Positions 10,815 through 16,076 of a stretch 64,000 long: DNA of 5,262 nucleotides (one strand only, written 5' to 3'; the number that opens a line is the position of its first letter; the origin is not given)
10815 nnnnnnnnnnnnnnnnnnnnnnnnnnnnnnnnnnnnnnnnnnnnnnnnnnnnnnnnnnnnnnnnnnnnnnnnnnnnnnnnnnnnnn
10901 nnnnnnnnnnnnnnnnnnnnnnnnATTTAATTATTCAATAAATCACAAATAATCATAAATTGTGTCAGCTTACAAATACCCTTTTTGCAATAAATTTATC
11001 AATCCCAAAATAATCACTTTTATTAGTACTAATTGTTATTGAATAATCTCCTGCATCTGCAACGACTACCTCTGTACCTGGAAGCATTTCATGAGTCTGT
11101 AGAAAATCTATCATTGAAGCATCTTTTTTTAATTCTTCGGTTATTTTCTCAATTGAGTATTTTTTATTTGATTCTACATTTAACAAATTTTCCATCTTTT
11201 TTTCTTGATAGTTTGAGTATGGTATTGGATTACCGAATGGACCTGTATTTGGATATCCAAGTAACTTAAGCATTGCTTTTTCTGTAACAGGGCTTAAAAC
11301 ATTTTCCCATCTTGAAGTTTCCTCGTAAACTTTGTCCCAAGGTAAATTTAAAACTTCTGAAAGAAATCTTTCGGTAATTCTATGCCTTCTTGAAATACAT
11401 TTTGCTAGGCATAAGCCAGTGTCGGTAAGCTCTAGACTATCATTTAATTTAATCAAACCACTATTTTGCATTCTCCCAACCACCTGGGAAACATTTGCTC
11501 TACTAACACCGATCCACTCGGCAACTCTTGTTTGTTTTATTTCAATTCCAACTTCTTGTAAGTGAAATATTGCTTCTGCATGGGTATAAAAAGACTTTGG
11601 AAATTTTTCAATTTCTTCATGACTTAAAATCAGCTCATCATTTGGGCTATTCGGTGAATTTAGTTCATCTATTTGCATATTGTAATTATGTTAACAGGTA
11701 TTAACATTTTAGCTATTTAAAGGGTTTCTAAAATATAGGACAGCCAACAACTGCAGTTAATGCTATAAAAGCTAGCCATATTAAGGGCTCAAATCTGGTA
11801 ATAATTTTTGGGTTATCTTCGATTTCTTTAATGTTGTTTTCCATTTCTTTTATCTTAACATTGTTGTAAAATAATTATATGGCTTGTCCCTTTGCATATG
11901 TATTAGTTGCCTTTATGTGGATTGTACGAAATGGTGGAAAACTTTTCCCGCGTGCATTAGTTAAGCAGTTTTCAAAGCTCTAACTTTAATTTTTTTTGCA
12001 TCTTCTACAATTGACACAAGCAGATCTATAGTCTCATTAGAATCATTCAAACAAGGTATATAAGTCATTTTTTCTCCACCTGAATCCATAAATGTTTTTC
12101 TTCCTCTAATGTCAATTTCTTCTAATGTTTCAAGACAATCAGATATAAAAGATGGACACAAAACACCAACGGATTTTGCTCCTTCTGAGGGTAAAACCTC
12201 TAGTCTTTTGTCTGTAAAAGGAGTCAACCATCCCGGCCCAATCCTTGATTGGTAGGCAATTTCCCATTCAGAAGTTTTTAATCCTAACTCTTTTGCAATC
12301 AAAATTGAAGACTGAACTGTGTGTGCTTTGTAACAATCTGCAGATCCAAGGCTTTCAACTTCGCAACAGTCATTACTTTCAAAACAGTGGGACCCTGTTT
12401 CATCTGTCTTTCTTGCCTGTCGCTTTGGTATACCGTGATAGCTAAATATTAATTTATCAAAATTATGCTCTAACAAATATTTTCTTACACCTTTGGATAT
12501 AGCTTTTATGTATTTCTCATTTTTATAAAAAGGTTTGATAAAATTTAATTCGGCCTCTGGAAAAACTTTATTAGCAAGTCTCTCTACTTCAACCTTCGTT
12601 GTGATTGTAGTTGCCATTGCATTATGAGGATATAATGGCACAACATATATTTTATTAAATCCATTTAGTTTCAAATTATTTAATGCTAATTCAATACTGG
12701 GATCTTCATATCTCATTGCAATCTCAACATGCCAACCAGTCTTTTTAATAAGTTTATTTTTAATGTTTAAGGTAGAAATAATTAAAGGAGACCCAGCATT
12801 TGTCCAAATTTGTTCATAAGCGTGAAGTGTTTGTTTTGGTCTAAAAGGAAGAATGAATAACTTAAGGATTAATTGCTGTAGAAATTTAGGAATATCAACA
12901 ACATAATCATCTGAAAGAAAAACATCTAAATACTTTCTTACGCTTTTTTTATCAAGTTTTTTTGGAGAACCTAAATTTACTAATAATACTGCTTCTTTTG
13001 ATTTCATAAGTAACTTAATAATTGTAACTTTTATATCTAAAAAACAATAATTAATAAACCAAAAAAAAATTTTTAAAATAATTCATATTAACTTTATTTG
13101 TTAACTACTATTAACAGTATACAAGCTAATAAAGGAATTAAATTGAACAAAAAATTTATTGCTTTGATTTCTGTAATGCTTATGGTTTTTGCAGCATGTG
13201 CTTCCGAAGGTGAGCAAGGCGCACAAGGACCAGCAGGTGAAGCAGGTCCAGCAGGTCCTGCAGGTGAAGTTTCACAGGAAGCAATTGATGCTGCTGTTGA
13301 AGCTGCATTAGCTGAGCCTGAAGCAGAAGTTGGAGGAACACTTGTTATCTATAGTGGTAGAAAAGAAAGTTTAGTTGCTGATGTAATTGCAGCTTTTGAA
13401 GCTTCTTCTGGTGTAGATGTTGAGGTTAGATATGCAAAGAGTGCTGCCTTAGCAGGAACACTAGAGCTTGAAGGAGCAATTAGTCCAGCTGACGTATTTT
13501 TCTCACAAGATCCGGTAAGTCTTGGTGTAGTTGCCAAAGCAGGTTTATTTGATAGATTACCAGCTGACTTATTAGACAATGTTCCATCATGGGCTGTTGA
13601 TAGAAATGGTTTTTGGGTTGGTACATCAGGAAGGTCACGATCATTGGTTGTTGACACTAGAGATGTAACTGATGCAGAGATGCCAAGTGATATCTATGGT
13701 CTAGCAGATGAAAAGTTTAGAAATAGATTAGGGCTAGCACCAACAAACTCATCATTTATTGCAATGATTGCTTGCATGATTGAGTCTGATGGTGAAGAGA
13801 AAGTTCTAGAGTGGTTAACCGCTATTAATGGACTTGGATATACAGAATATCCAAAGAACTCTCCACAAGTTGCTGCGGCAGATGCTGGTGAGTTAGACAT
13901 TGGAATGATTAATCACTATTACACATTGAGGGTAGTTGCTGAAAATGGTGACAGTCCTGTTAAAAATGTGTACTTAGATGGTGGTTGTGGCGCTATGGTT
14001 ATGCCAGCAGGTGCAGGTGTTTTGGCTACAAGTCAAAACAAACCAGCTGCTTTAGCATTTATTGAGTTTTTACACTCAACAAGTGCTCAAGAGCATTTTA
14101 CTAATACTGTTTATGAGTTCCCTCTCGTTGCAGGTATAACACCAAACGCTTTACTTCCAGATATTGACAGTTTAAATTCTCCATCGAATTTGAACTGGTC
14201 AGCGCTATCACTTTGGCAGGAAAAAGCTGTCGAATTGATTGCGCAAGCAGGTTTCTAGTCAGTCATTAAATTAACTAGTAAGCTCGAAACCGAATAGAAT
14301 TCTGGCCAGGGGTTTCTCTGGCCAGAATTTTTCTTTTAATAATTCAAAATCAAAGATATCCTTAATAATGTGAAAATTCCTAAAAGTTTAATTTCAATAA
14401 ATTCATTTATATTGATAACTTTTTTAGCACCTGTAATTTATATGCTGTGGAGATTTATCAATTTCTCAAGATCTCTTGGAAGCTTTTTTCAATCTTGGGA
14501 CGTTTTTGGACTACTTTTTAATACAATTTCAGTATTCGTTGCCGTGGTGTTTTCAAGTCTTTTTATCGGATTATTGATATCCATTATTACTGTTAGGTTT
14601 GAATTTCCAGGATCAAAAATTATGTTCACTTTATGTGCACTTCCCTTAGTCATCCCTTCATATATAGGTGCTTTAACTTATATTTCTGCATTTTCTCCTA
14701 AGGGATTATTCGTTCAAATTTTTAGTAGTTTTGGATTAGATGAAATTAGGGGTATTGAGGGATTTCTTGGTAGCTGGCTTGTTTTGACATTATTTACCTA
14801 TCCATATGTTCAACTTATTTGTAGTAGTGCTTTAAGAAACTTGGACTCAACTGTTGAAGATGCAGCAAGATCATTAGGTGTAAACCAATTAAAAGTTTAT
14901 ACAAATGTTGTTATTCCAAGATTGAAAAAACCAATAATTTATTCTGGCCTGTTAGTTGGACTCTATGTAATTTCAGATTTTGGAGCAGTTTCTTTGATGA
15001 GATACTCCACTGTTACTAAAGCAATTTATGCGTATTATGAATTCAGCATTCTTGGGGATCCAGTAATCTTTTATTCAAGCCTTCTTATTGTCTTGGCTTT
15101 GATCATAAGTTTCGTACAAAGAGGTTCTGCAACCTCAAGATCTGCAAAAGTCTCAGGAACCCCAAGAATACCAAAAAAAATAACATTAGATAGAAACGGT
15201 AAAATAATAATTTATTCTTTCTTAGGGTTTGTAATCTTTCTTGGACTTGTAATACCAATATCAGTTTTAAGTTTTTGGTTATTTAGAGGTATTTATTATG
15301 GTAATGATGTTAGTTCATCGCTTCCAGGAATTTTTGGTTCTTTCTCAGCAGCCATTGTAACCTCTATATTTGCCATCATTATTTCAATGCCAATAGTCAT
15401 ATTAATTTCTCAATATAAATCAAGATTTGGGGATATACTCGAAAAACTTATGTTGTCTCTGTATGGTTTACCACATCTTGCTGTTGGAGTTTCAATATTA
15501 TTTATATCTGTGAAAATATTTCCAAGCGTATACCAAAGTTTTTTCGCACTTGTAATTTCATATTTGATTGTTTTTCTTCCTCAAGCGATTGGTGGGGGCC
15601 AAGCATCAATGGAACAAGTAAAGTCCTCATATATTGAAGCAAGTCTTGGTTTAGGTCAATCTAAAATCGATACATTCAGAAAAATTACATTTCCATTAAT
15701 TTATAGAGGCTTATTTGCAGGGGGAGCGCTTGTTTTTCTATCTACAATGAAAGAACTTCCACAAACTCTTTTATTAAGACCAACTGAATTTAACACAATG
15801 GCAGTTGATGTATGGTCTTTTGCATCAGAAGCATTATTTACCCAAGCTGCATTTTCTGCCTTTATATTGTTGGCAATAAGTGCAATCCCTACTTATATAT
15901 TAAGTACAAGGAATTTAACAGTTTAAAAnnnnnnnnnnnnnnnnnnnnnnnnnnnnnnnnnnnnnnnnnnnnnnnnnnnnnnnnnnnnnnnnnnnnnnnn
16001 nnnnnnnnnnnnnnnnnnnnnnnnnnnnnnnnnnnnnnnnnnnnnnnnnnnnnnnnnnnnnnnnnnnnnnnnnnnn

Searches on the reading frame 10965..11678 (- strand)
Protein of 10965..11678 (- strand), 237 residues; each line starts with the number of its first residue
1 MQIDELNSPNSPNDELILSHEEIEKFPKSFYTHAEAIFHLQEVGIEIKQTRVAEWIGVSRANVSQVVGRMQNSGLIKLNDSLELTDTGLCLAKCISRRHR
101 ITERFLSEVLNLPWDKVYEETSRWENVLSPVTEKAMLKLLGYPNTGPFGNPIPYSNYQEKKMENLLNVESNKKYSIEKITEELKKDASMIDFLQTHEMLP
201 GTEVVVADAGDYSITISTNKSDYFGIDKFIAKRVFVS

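Call 19: search_protein_families(library=ncbifam, proteins=[window:10965-11678:-], max_evalue=0.001)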
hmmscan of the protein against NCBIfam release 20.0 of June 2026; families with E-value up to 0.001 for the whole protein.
window:10965-11678:- (237 aa): 4 families
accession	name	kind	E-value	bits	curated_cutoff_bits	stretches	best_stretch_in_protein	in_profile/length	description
NF053665.1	TransRegDtxRActin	equivalog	4.1e-37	127.9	290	1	35-237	13-231/233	iron-dependent transcriptional repressor DtxR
NF047407.1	TransRegMntRTherm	equivalog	2.1e-15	57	350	1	47-219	33-207/227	manganese-dependent transcriptional regulator MntR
NF008273.0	PRK11050.1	equivalog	3.5e-09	36.5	153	1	34-108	42-118/156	manganese-binding transcriptional regulator MntR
NF003025.0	PRK03902.1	equivalog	0.00092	19.2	138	0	33-142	9-119/142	transcriptional regulator MntR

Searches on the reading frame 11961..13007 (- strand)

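Call 19: search_protein_families(library=ncbifam, proteins=[window:11961-13007:-], max_evalue=0.001)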
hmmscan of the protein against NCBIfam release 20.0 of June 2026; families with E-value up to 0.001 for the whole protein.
window:11961-13007:- (348 aa): 4 families
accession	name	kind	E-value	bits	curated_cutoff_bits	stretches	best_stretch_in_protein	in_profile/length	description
TIGR00109.1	hemH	equivalog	7.2e-67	226.1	124.6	2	2-209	3-214/322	ferrochelatase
NF000689.1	PRK00035.2-1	equivalog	8.8e-15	54.4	408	1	94-336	77-309/311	ferrochelatase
NF009095.0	PRK12435.1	subfamily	4.2e-07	29.4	455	1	84-203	71-194/311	ferrochelatase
NF033198.0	F430_CfbA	equivalog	0.00047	20.1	120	0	93-166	33-112/122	sirohydrochlorin nickelochelatase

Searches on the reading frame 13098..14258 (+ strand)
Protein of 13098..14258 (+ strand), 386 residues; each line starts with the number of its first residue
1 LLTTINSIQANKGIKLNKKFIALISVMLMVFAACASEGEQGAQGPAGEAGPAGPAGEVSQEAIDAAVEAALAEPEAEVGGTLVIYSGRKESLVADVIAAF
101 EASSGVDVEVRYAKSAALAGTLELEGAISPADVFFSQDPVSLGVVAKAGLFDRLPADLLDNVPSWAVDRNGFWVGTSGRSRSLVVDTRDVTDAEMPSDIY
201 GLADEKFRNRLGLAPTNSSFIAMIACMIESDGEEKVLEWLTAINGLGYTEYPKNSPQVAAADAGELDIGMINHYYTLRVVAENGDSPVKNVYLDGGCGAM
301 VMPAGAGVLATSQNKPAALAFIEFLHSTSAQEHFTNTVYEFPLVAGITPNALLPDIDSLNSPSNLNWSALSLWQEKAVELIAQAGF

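Call 3: search_protein_families(library=pfam, proteins=[window:13098-14258:+], max_evalue=0.01)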
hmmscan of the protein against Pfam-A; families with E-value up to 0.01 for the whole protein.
window:13098-14258:+ (386 aa): 5 families
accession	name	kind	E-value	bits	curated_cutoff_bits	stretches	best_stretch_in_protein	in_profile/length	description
PF13343.11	SBP_bac_6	-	2.3e-17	63.7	24.6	1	130-368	3-240/245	Bacterial extracellular solute-binding protein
PF13531.11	SBP_bac_11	-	2.4e-17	63.9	25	1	83-335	3-222/227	Bacterial extracellular solute-binding protein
PF01547.30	SBP_bac_1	-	9.8e-11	42.6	26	2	90-168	6-87/307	Bacterial extracellular solute-binding protein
PF13416.11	SBP_bac_8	-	2.2e-09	37.9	27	1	96-337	2-255/279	Bacterial extracellular solute-binding protein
PF01391.23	Collagen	-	0.0028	17.8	27.2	1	38-56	34-52/60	Collagen triple helix repeat (20 copies)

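Call 19: search_protein_families(library=ncbifam, proteins=[window:13098-14258:+], max_evalue=0.001)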
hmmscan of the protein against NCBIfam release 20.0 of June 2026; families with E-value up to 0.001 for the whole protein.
window:13098-14258:+ (386 aa): 5 families
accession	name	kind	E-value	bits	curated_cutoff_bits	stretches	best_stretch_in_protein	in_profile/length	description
NF011620.1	PRK15046.1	equivalog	3.6e-10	39.1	310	1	68-349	12-296/334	2-aminoethylphosphonate ABC transporter substrate-binding protein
TIGR03261.1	phnS2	equivalog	1.5e-07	30.8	392.75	1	75-340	17-285/334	putative 2-aminoethylphosphonate ABC transporter substrate-binding protein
TIGR03227.1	PhnS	equivalog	3.3e-06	26.2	395.3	1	68-349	26-306/360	2-aminoethylphosphonate ABC transporter substrate-binding protein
TIGR01256.1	modA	equivalog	4.3e-06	26.8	62.5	0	94-149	9-61/217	molybdate ABC transporter substrate-binding protein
TIGR01254.1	sfuA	subfamily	6e-06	25.7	93.4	1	91-350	18-275/306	thiamine ABC transporter substrate-binding protein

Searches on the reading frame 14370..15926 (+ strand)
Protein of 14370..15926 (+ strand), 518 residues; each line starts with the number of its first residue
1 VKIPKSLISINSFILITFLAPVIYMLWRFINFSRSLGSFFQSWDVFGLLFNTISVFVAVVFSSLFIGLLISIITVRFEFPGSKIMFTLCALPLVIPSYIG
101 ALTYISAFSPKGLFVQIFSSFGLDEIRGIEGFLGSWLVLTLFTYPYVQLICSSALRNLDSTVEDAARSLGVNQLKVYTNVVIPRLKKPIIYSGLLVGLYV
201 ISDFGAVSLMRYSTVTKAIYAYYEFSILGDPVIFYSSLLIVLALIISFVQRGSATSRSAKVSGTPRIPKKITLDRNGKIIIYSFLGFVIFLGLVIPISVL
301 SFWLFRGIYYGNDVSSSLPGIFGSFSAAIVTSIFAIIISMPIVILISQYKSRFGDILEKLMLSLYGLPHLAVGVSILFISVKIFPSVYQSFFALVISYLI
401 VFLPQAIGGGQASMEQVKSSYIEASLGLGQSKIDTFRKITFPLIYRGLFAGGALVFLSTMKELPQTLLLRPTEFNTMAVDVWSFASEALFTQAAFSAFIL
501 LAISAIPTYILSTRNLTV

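Call 3: search_protein_families(library=pfam, proteins=[window:14370-15926:+], max_evalue=0.01)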
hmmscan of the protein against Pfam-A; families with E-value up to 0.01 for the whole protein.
window:14370-15926:+ (518 aa): 1 family
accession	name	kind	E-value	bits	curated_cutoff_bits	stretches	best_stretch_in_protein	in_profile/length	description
PF00528.27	BPD_transp_1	-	3.9e-13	50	26.4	2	66-251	4-176/184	Binding-protein-dependent transport system inner membrane component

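Call 19: search_protein_families(library=ncbifam, proteins=[window:14370-15926:+], max_evalue=0.001)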
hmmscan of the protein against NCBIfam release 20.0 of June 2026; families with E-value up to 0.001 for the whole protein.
window:14370-15926:+ (518 aa): 26 families (the best 25 are shown)
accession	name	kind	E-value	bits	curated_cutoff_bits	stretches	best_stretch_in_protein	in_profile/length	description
TIGR02141.1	modB_ABC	equivalog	3.7e-25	88.8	182.6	2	54-247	5-199/208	molybdate ABC transporter permease subunit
TIGR01581.1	Mo_ABC_porter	hypoth_equivalog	9.9e-25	87.3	210.3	2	321-505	23-220/225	ABC transporter permease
NF011624.0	PRK15050.1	equivalog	4.6e-23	81.8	247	2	38-211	64-240/297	2-aminoethylphosphonate ABC transporter permease subunit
TIGR03226.1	PhnU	equivalog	6.8e-23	81.6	283.45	2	38-223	82-270/311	2-aminoethylphosphonate ABC transporter permease subunit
NF040839.1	tungstate_WtpB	equivalog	3.3e-22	79.3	340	2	7-248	6-242/251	tungstate ABC transporter permease WtpB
NF008208.0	PRK10971.1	equivalog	4.4e-22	78.9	415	2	52-210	64-218/277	sulfate/thiosulfate ABC transporter permease CysT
TIGR00969.1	3a0106s02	subfamily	1.8e-21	76.8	240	1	13-213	26-224/272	sulfate ABC transporter permease subunit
TIGR02139.1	permease_CysT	equivalog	1.7e-20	73.7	246.1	2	48-210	52-210/265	sulfate ABC transporter permease subunit CysT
TIGR02140.1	permease_CysW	equivalog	1.7e-17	63.8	329.1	1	12-211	11-208/261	sulfate ABC transporter permease subunit CysW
TIGR03262.1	PhnU2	equivalog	1e-16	60.7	593.25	1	34-508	41-526/546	putative 2-aminoethylphosphonate ABC transporter permease subunit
NF006939.0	PRK09421.1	equivalog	5.1e-15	55.5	262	1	53-226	16-193/230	molybdate ABC transporter permease subunit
NF007047.0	PRK09500.1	equivalog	7.7e-14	51.9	326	2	321-506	60-243/257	spermidine/putrescine ABC transporter permease PotC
NF007889.0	PRK10592.1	equivalog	4e-12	46.3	476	1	54-199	70-206/281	putrescine ABC transporter permease PotI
NF008620.0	PRK11602.1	equivalog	1.6e-11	44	442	1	13-213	26-227/291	sulfate/thiosulfate ABC transporter permease CysW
NF007044.0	PRK09497.1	equivalog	4e-11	42.9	348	1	387-460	146-219/285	spermidine/putrescine ABC transporter permease PotB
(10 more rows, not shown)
